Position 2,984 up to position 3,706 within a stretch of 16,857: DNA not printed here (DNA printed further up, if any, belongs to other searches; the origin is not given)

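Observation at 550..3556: Tightly coupled operon: NAD+-dependent ligase, NadR/RNK-like kinase and DUF4406 (NDT-like), a candidate NAD/nucleoside salvage module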

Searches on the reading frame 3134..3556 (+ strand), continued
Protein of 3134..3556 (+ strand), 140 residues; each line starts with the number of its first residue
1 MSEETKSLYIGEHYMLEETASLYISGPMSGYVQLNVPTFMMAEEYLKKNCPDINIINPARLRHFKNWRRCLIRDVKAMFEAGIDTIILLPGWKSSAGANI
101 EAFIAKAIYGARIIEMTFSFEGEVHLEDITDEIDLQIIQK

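Call 118: search_protein_families(library=phrogs, proteins=[P0136, P0143, P0152, P0172, P0178, P0221, P0224, P0238, P0239, P0244], max_evalue=0.00001)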
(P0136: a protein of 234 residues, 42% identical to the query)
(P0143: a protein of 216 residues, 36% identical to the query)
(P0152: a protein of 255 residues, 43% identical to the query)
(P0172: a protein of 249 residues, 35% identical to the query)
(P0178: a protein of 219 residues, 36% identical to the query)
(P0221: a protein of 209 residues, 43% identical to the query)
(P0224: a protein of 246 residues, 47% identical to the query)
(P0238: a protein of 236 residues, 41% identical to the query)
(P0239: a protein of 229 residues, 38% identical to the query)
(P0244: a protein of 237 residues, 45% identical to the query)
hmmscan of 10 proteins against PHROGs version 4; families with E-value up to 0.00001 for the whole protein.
P0136 (234 aa): 8 families
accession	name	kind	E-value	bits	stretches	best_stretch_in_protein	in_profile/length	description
phrog_355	-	DNA, RNA and nucleotide metabolism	1.8e-27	97.4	1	19-119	77-172/249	nucleoside 2-deoxyribosyltransferase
phrog_474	-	other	2e-20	74.8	1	146-224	129-204/274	phosphofructokinase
phrog_5781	-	unknown function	9.2e-18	65.6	1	18-122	7-102/220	-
phrog_1167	-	other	1.5e-17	65.4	1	151-228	8-82/169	phosphofructokinase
phrog_15484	-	other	1.9e-14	54.9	1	9-119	143-245/253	hydrolase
phrog_6328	-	unknown function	7.5e-13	50.2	1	149-224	162-235/249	-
phrog_12019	-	other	1.2e-12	49.1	1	30-121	28-114/241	MazG-like pyrophosphatase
phrog_18396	-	unknown function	8.1e-08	33.6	1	150-224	161-238/248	-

P0143 (216 aa): 10 families
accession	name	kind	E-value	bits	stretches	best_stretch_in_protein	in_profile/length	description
phrog_355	-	DNA, RNA and nucleotide metabolism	2.4e-28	100.2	1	7-105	75-174/249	nucleoside 2-deoxyribosyltransferase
phrog_474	-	other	4.2e-24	86.9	1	117-210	129-219/274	phosphofructokinase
phrog_1167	-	other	7.8e-22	79.3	1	116-210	2-93/169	phosphofructokinase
phrog_5781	-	unknown function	1.1e-19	71.9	1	9-100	8-96/220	-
phrog_15484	-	other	2.5e-12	48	1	9-102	153-244/253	hydrolase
phrog_12019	-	other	5.6e-11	43.6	1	20-101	28-110/241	MazG-like pyrophosphatase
phrog_18396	-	unknown function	5.2e-09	37.5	1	117-196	157-239/248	-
phrog_6328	-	unknown function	1.1e-08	36.5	1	117-195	159-235/249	-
phrog_31170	-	unknown function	2.1e-07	31.9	1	9-47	3-38/55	-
phrog_1597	-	unknown function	4.2e-06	28.3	1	116-201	97-179/189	-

P0152 (255 aa): 5 families
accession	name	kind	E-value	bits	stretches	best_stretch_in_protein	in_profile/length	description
phrog_355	-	DNA, RNA and nucleotide metabolism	5.2e-21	76.2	1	8-98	75-165/249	nucleoside 2-deoxyribosyltransferase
phrog_5781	-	unknown function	1.3e-19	71.6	1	6-98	4-92/220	-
phrog_15484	-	other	5.5e-10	40.3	1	10-99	153-239/253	hydrolase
phrog_12019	-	other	1e-09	39.5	1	21-98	28-105/241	MazG-like pyrophosphatase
phrog_31170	-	unknown function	1e-07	32.9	1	9-52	2-43/55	-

P0172 (249 aa): 11 families
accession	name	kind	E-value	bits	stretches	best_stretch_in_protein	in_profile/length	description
phrog_474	-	other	6.6e-24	86.2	1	151-244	130-221/274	phosphofructokinase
phrog_1167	-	other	1e-22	82.2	1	151-243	4-94/169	phosphofructokinase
phrog_355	-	DNA, RNA and nucleotide metabolism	2.3e-20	74.1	1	20-114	76-171/249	nucleoside 2-deoxyribosyltransferase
phrog_6328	-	unknown function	5.5e-16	60.5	1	151-236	160-244/249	-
phrog_5781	-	unknown function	1.6e-14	54.9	1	17-105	4-89/220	-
phrog_18396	-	unknown function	6.6e-12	47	1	150-233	157-244/248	-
phrog_6342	-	unknown function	1.4e-10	42.7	1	151-238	52-137/236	-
phrog_1597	-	unknown function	3.6e-08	35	1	144-232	93-178/189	-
phrog_15484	-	other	4.4e-08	34.1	1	20-109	152-239/253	hydrolase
phrog_12019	-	other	5.6e-07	30.5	1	32-106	28-103/241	MazG-like pyrophosphatase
phrog_31170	-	unknown function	4.3e-06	27.7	1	21-58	3-38/55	-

P0178 (219 aa): 5 families
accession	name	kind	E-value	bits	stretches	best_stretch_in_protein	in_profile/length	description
phrog_355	-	DNA, RNA and nucleotide metabolism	8.2e-25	88.6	1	8-107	75-174/249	nucleoside 2-deoxyribosyltransferase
phrog_5781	-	unknown function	2.3e-23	83.9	1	8-103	6-97/220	-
phrog_12019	-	other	2.3e-10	41.6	1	20-100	27-107/241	MazG-like pyrophosphatase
phrog_15484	-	other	2.4e-10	41.5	1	9-102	152-242/253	hydrolase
phrog_31170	-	unknown function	1.6e-06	29.1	1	10-36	3-29/55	-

P0221 (209 aa): 10 families
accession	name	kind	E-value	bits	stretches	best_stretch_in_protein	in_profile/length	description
phrog_4826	-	unknown function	1.9e-51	175.7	1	96-206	46-156/210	-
phrog_355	-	DNA, RNA and nucleotide metabolism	2.8e-33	116.4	1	1-95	74-172/249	nucleoside 2-deoxyribosyltransferase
phrog_5781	-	unknown function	1e-30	107.9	1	1-116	5-118/220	-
phrog_12019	-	other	2.2e-20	74.4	1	15-113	28-130/241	MazG-like pyrophosphatase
phrog_11952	-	unknown function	2e-16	61.1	1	100-206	173-258/260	-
phrog_17234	-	unknown function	2.5e-14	54.4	1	108-206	61-156/203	-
phrog_28084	-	unknown function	8.6e-14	52.4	1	110-208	285-380/385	-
phrog_15484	-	other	9e-14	52.7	1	4-94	153-244/253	hydrolase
phrog_6144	-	unknown function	1.9e-10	42.5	1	112-192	93-172/182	-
phrog_8589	-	unknown function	1.9e-10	41.5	1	109-192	98-181/232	-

P0224 (246 aa): 5 families
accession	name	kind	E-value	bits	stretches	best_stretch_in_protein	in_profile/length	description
phrog_355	-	DNA, RNA and nucleotide metabolism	2.5e-35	123.1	1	1-123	75-195/249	nucleoside 2-deoxyribosyltransferase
phrog_5781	-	unknown function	7.8e-30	105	1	1-102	6-102/220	-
phrog_12019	-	other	4.3e-20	73.4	1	13-96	27-109/241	MazG-like pyrophosphatase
phrog_15484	-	other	2.9e-12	47.8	1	3-98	153-244/253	hydrolase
phrog_31170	-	unknown function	7.2e-12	46.2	1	2-39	2-39/55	-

P0238 (236 aa): 7 families
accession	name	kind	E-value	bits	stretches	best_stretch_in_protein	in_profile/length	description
phrog_355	-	DNA, RNA and nucleotide metabolism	2.1e-32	113.5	1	3-118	71-188/249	nucleoside 2-deoxyribosyltransferase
phrog_5781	-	unknown function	1.9e-24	87.4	1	4-107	3-104/220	-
phrog_12019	-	other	8.8e-16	59.3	1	20-108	28-118/241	MazG-like pyrophosphatase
phrog_15484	-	other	2.1e-15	58.1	1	8-106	152-249/253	hydrolase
phrog_474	-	other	6.1e-15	56.8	1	107-195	124-213/274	phosphofructokinase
phrog_1167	-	other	9.2e-12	46.5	1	115-197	6-89/169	phosphofructokinase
phrog_18396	-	unknown function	1.5e-10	42.5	1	96-193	142-245/248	-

P0239 (229 aa): 9 families
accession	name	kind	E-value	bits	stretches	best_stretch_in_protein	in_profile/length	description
phrog_355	-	DNA, RNA and nucleotide metabolism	2.2e-27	97.1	1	1-102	76-180/249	nucleoside 2-deoxyribosyltransferase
phrog_5781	-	unknown function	5.2e-21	76.2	1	2-95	8-100/220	-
phrog_474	-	other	5.9e-14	53.6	1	88-203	102-209/274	phosphofructokinase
phrog_15484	-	other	9.6e-13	49.3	1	2-94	153-245/253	hydrolase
phrog_6328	-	unknown function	6.9e-11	43.8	1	117-198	158-235/249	-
phrog_1167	-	other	2.1e-10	42.1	1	120-205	5-85/169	phosphofructokinase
phrog_12019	-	other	2.7e-08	34.8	1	14-99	29-117/241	MazG-like pyrophosphatase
phrog_18396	-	unknown function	5e-07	31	1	120-201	159-241/248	-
phrog_31170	-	unknown function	8.8e-06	26.7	0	2-27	3-28/55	-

P0244 (237 aa): 5 families
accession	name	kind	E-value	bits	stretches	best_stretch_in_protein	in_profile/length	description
phrog_355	-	DNA, RNA and nucleotide metabolism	1.1e-27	98.1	1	1-92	75-170/249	nucleoside 2-deoxyribosyltransferase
phrog_5781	-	unknown function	7.1e-23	82.3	1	3-91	8-96/220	-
phrog_15484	-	other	4.7e-16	60.2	1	2-93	152-244/253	hydrolase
phrog_12019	-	other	2.2e-14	54.8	1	15-94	29-112/241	MazG-like pyrophosphatase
phrog_31170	-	unknown function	6.6e-10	39.9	1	3-49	3-48/55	-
